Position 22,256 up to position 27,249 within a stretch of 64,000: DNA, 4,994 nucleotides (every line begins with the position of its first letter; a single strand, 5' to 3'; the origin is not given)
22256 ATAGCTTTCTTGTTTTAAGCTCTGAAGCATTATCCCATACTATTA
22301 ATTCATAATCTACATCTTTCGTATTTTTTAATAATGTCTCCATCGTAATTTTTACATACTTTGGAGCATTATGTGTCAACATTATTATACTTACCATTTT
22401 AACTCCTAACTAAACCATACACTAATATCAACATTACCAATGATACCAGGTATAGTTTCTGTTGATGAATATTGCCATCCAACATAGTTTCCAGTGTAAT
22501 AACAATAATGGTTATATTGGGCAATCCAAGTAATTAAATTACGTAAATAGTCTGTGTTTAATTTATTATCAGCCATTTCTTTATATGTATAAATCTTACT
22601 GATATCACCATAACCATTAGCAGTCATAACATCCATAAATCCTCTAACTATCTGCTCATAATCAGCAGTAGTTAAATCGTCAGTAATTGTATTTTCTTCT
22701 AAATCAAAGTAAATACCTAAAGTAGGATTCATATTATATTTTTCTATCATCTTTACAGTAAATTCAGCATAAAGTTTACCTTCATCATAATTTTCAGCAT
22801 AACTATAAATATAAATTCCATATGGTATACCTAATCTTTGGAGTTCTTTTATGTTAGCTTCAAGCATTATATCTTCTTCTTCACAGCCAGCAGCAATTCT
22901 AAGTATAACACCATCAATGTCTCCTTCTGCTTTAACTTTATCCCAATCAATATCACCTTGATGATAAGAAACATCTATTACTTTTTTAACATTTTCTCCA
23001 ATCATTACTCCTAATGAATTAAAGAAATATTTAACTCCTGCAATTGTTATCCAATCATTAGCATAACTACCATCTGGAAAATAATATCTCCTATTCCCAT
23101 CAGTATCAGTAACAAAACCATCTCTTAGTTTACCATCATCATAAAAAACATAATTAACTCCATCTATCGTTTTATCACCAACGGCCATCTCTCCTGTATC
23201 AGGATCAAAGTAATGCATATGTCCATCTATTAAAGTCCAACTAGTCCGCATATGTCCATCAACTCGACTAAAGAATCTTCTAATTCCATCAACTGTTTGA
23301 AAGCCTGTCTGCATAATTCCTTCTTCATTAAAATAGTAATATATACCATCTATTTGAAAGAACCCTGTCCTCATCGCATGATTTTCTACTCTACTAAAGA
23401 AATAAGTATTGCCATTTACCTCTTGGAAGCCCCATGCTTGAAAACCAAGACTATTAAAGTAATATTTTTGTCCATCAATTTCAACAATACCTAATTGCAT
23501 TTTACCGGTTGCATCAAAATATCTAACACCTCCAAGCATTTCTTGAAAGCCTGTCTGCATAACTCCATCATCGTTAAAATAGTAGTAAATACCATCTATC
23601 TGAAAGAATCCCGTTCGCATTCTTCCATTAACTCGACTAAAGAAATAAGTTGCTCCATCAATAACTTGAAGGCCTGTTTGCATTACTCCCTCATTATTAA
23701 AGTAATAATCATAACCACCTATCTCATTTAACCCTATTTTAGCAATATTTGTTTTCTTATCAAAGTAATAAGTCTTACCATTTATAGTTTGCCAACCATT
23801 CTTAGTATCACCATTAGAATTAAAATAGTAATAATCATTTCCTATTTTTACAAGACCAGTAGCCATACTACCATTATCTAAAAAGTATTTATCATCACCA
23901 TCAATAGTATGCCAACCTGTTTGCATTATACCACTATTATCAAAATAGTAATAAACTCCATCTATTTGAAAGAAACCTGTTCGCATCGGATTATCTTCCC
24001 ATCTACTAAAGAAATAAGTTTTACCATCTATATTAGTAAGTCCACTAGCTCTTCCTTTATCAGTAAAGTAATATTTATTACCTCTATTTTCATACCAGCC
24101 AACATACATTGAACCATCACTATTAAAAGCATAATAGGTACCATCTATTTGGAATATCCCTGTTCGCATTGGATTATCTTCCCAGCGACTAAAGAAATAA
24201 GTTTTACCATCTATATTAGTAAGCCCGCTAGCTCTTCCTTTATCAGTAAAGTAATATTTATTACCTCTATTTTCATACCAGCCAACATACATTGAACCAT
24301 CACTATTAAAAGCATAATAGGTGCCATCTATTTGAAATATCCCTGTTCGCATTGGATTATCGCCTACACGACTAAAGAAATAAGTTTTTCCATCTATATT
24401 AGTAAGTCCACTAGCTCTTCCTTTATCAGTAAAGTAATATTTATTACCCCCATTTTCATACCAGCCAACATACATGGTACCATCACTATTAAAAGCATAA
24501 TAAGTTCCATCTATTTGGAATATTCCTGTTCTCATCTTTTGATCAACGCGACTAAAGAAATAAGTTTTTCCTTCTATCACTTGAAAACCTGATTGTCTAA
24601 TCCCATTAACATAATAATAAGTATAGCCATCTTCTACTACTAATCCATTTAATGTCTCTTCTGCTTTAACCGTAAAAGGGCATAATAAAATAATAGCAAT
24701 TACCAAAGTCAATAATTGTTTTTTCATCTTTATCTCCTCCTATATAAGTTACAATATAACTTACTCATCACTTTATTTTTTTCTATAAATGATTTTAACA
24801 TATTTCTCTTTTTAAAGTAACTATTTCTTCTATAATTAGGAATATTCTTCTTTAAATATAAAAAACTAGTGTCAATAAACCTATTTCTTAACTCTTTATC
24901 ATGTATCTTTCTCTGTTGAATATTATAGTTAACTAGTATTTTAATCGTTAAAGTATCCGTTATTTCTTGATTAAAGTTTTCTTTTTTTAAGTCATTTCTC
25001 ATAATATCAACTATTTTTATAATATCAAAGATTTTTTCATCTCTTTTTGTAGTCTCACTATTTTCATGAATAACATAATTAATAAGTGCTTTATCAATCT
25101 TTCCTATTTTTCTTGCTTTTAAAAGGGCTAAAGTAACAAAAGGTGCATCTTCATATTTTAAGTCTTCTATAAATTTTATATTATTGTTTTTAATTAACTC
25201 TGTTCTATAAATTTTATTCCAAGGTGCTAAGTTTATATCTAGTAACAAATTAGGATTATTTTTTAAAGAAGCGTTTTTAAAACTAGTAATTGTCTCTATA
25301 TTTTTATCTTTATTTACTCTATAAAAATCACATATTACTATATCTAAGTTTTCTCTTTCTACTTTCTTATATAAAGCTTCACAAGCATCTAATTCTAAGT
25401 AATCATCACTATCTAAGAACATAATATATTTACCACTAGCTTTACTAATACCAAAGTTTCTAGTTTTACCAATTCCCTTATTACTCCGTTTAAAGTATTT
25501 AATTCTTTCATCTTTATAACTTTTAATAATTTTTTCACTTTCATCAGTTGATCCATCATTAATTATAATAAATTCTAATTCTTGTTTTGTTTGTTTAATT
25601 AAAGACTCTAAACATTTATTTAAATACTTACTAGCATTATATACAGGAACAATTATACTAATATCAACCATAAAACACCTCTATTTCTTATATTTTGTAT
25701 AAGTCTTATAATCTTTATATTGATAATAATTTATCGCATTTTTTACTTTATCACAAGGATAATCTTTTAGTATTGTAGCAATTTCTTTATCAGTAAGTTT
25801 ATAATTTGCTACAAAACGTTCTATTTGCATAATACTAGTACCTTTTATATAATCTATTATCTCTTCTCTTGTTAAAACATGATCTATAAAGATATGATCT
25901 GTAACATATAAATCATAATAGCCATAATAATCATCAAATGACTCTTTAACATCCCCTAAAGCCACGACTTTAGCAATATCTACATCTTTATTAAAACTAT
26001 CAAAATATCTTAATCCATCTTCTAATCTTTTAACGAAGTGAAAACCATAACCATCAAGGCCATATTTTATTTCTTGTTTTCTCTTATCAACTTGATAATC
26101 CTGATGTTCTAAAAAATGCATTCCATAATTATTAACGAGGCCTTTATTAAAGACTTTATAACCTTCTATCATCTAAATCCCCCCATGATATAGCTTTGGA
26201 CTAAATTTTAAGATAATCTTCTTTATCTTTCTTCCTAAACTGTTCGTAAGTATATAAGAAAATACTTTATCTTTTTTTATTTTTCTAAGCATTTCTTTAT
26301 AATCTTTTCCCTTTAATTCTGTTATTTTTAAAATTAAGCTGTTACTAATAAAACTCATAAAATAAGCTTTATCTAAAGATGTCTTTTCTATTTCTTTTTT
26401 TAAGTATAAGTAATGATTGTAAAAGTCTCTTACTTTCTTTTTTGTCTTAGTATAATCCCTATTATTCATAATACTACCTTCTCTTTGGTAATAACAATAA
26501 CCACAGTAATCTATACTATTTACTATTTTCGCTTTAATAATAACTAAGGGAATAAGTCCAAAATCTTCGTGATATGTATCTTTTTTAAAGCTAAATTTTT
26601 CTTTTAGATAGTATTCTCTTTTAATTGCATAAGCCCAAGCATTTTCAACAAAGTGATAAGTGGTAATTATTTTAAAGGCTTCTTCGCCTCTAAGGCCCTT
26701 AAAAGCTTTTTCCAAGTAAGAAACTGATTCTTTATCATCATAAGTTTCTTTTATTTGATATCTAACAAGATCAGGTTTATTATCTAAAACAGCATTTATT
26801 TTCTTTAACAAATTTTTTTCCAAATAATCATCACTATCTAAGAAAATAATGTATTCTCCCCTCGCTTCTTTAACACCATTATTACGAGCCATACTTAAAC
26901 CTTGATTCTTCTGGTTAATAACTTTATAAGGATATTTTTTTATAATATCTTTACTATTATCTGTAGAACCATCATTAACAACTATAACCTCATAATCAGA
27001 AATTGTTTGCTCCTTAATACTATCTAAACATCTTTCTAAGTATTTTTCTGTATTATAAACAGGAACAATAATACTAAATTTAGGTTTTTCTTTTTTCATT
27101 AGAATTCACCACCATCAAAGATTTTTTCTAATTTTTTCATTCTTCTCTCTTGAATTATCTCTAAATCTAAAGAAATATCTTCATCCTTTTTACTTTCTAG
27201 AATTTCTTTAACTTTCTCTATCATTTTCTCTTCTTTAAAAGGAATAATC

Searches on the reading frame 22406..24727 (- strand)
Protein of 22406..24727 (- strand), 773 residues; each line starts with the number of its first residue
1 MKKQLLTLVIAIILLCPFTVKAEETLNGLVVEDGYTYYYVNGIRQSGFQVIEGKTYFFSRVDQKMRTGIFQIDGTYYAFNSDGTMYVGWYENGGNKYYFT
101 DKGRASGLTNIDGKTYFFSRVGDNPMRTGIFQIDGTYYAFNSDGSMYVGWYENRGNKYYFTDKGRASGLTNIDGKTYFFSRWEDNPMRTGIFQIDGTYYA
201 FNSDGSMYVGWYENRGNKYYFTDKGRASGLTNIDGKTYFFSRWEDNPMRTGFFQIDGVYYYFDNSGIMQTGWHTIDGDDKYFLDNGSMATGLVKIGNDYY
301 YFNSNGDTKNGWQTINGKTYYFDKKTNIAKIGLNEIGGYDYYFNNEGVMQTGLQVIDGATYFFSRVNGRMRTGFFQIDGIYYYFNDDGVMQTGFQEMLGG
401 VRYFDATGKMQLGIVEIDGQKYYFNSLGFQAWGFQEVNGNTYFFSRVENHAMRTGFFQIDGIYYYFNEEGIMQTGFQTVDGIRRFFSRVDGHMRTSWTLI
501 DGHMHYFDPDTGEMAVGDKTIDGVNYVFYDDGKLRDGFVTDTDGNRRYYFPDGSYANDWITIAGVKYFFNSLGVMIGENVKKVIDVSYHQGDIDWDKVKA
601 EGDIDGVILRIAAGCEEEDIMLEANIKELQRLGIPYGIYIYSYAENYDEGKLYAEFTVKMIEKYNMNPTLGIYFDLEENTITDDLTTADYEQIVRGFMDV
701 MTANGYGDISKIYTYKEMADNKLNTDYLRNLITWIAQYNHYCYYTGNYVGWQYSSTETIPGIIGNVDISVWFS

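Call 23: search_protein_families(library=pfam, proteins=[window:22406-24727:-])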
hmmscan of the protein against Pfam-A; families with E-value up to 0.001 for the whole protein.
window:22406-24727:- (773 aa): 3 families
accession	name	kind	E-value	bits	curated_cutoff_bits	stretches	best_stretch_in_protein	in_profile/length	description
PF19127.6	Choline_bind_3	-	2.4e-68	226.3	27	7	474-516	2-44/47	Choline-binding repeat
PF01473.26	Choline_bind_1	-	4.5e-36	121.7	20.5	3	372-390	1-19/19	Putative cell wall binding repeat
PF01183.26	Glyco_hydro_25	-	8.3e-21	75.6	27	1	584-762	1-180/180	Glycosyl hydrolases family 25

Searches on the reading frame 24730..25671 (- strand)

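Call 23: search_protein_families(library=pfam, proteins=[window:24730-25671:-])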
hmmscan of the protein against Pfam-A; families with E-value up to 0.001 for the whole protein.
window:24730-25671:- (313 aa): 4 families
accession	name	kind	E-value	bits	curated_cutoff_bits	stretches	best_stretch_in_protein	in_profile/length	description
PF00535.33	Glycos_transf_2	-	1.1e-39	136.5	23.3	1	5-152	1-156/168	Glycosyl transferase family 2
PF10111.15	Glyco_tranf_2_2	-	1e-15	58.4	27.3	1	5-109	1-111/276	Glycosyltransferase like family 2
PF13641.12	Glyco_tranf_2_3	-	1e-07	32.7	27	1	4-110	3-117/230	Glycosyltransferase like family 2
PF13704.12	Glyco_tranf_2_4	-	0.00051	20.9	27.5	1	32-98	20-90/98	Glycosyl transferase family 2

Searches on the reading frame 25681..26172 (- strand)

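Call 23: search_protein_families(library=pfam, proteins=[window:25681-26172:-])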
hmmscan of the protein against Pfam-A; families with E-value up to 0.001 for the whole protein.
window:25681-26172:- (163 aa): 1 family
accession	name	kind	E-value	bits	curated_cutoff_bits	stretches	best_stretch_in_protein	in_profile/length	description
PF24703.2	DUF7666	-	1e-07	32.8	27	1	2-104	1-91/95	Domain of unknown function (DUF7666)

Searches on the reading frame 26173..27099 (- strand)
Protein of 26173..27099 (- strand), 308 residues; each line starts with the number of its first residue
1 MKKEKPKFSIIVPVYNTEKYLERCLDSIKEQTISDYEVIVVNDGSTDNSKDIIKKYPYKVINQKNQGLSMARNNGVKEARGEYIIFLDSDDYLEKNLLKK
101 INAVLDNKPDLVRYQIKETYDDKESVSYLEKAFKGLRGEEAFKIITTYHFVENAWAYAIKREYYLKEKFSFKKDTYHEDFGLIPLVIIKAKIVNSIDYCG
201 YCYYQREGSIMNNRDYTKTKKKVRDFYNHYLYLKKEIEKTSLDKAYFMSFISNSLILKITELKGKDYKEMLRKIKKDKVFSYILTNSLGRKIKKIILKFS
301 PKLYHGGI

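Call 23: search_protein_families(library=pfam, proteins=[window:26173-27099:-])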
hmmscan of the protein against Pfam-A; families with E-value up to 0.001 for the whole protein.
window:26173-27099:- (308 aa): 3 families
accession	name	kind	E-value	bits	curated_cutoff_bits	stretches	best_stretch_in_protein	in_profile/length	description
PF00535.33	Glycos_transf_2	-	2.6e-37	128.8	23.3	1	9-131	1-130/168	Glycosyl transferase family 2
PF10111.15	Glyco_tranf_2_2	-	1e-11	45.3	27.3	1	9-105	1-106/276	Glycosyltransferase like family 2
PF13641.12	Glyco_tranf_2_3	-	3.2e-11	44.1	27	1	6-110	1-115/230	Glycosyltransferase like family 2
